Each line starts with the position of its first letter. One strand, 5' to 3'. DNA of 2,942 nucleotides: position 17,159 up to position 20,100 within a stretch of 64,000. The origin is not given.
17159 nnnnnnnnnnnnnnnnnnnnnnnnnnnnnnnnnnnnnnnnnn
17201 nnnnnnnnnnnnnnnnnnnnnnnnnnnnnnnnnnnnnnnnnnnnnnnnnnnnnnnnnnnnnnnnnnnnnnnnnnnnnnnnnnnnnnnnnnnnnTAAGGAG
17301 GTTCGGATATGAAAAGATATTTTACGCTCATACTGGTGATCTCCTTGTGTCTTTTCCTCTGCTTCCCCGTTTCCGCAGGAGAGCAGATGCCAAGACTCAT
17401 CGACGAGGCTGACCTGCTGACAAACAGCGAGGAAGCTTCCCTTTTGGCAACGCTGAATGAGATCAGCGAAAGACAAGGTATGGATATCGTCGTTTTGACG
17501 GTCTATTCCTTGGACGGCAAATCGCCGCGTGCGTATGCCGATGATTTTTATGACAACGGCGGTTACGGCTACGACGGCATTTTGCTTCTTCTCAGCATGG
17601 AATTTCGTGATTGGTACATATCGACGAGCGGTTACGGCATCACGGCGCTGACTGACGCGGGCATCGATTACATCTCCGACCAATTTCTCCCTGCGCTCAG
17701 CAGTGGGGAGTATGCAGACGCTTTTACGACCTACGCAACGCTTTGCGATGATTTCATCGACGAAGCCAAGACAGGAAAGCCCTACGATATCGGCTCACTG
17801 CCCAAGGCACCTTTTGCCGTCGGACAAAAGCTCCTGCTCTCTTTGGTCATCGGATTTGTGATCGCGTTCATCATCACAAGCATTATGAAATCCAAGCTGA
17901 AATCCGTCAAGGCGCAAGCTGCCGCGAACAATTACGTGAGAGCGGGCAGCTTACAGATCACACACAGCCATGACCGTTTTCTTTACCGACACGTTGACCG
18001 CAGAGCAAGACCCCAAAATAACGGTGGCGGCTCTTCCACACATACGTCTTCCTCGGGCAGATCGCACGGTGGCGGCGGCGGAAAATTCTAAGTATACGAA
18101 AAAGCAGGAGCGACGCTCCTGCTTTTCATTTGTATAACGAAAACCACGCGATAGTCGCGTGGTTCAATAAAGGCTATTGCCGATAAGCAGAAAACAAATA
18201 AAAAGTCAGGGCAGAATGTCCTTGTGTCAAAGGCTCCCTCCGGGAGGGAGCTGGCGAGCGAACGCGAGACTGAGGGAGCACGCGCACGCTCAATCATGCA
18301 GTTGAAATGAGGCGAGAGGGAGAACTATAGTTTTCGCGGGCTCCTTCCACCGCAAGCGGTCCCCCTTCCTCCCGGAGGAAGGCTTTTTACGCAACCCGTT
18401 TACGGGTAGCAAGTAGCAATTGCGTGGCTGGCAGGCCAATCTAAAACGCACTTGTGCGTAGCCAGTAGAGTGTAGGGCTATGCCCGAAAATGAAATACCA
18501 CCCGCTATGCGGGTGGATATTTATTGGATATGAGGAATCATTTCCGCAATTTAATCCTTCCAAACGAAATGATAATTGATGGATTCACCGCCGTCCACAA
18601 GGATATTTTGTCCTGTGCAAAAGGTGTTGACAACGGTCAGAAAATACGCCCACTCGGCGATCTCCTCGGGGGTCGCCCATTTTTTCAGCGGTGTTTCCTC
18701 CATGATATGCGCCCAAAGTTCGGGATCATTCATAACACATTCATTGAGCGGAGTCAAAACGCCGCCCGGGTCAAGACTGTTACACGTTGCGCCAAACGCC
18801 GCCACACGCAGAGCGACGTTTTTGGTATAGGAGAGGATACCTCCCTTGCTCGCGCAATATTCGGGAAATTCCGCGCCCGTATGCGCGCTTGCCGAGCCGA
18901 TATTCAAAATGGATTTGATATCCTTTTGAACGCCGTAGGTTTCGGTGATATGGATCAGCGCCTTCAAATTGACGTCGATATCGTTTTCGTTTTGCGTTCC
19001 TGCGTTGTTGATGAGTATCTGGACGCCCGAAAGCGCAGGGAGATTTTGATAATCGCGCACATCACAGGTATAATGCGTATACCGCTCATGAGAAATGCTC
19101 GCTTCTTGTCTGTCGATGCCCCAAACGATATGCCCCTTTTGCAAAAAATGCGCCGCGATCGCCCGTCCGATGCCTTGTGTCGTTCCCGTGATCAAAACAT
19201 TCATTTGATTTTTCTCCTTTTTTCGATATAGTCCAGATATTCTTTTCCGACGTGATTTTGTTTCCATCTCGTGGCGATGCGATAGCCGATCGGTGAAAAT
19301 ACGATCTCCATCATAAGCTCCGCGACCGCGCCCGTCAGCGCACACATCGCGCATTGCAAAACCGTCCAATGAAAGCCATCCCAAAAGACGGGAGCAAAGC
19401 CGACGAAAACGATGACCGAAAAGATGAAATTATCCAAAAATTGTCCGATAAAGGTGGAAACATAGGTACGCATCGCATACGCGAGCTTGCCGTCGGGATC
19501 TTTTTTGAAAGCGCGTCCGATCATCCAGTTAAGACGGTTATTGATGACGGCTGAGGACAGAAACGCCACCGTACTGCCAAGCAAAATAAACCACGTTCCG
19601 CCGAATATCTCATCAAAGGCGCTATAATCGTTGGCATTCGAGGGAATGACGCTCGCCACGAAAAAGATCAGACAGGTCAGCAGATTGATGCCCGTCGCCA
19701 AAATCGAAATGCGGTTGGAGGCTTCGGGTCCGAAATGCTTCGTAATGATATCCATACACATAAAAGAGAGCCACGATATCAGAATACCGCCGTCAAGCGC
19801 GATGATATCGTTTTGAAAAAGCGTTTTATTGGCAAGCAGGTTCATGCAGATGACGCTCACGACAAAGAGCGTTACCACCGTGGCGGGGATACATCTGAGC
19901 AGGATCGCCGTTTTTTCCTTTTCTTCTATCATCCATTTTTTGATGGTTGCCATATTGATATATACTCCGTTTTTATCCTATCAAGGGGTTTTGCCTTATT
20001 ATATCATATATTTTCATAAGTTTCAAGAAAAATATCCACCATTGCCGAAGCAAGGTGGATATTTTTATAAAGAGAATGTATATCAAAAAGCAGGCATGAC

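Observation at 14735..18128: YdjGHI-like membrane-stress module in which the SPFH protein carries four tandem zinc ribbons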

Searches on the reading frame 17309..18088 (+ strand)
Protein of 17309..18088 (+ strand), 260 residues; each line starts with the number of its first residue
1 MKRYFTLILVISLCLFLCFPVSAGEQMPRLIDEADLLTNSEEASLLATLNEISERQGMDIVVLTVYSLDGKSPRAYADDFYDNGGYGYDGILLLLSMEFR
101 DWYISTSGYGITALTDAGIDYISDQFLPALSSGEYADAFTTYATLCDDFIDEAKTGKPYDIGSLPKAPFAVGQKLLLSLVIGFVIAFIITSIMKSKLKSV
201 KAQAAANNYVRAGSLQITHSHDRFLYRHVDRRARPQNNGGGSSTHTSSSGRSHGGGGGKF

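Call 4: search_protein_families(library=pfam, proteins=[window:17309-18088:+], max_evalue=0.01)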
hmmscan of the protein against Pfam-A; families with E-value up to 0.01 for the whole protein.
window:17309-18088:+ (260 aa): 1 family
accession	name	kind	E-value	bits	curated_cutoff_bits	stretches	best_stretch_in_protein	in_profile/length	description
PF04536.20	TPM_phosphatase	-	3.2e-30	105.1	22.1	1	31-148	2-124/125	TPM domain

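Call 5: search_protein_families(library=ncbifam, proteins=[window:17309-18088:+], max_evalue=0.01)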
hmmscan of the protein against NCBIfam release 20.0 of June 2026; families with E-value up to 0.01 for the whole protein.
window:17309-18088:+ (260 aa): 1 family
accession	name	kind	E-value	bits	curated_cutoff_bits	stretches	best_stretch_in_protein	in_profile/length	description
NF047379.1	photo_II_Psb32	equivalog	0.001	18.8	160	1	20-81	14-76/207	photosystem II repair protein Psb32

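Call 53: search_protein_families(library=padloc, proteins=[window:17309-18088:+], max_evalue=0.01)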
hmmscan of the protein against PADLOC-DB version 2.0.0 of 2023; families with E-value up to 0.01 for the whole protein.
window:17309-18088:+ (260 aa): 0 families

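Call 54: search_protein_families(library=phrogs, proteins=[window:17309-18088:+], max_evalue=0.001)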
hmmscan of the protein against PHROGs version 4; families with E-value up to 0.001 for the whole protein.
window:17309-18088:+ (260 aa): 0 families

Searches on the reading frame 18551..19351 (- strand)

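Call 38: search_protein_families(library=pfam, proteins=[window:18551-19351:-], max_evalue=0.001)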
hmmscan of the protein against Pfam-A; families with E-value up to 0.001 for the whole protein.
window:18551-19351:- (266 aa): 3 families
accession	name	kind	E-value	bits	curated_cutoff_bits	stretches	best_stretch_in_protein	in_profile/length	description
PF13561.12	adh_short_C2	-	2.9e-25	89.7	27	1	58-255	3-234/236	Enoyl-(Acyl carrier protein) reductase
PF00106.31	adh_short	-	2.6e-20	73.2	26.6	1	51-205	2-189/195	short chain dehydrogenase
PF01370.27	Epimerase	-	2.1e-05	24.5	20.9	1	52-118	1-73/240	NAD dependent epimerase/dehydratase family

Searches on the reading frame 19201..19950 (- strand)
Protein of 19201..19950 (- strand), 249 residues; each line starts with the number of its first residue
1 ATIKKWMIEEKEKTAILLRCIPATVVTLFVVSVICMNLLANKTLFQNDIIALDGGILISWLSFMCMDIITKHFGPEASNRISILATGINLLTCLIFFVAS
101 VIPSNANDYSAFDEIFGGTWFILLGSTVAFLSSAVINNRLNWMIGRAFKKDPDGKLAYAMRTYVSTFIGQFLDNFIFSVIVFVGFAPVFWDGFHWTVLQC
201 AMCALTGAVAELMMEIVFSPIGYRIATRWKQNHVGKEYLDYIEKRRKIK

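Call 38: search_protein_families(library=pfam, proteins=[window:19201-19950:-], max_evalue=0.001)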
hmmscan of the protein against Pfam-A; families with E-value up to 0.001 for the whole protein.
window:19201-19950:- (249 aa): 1 family
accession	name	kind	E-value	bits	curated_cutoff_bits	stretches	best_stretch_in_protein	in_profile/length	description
PF02592.20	Vut_1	-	3.5e-28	99.3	27.2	1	53-224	1-151/152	Putative vitamin uptake transporter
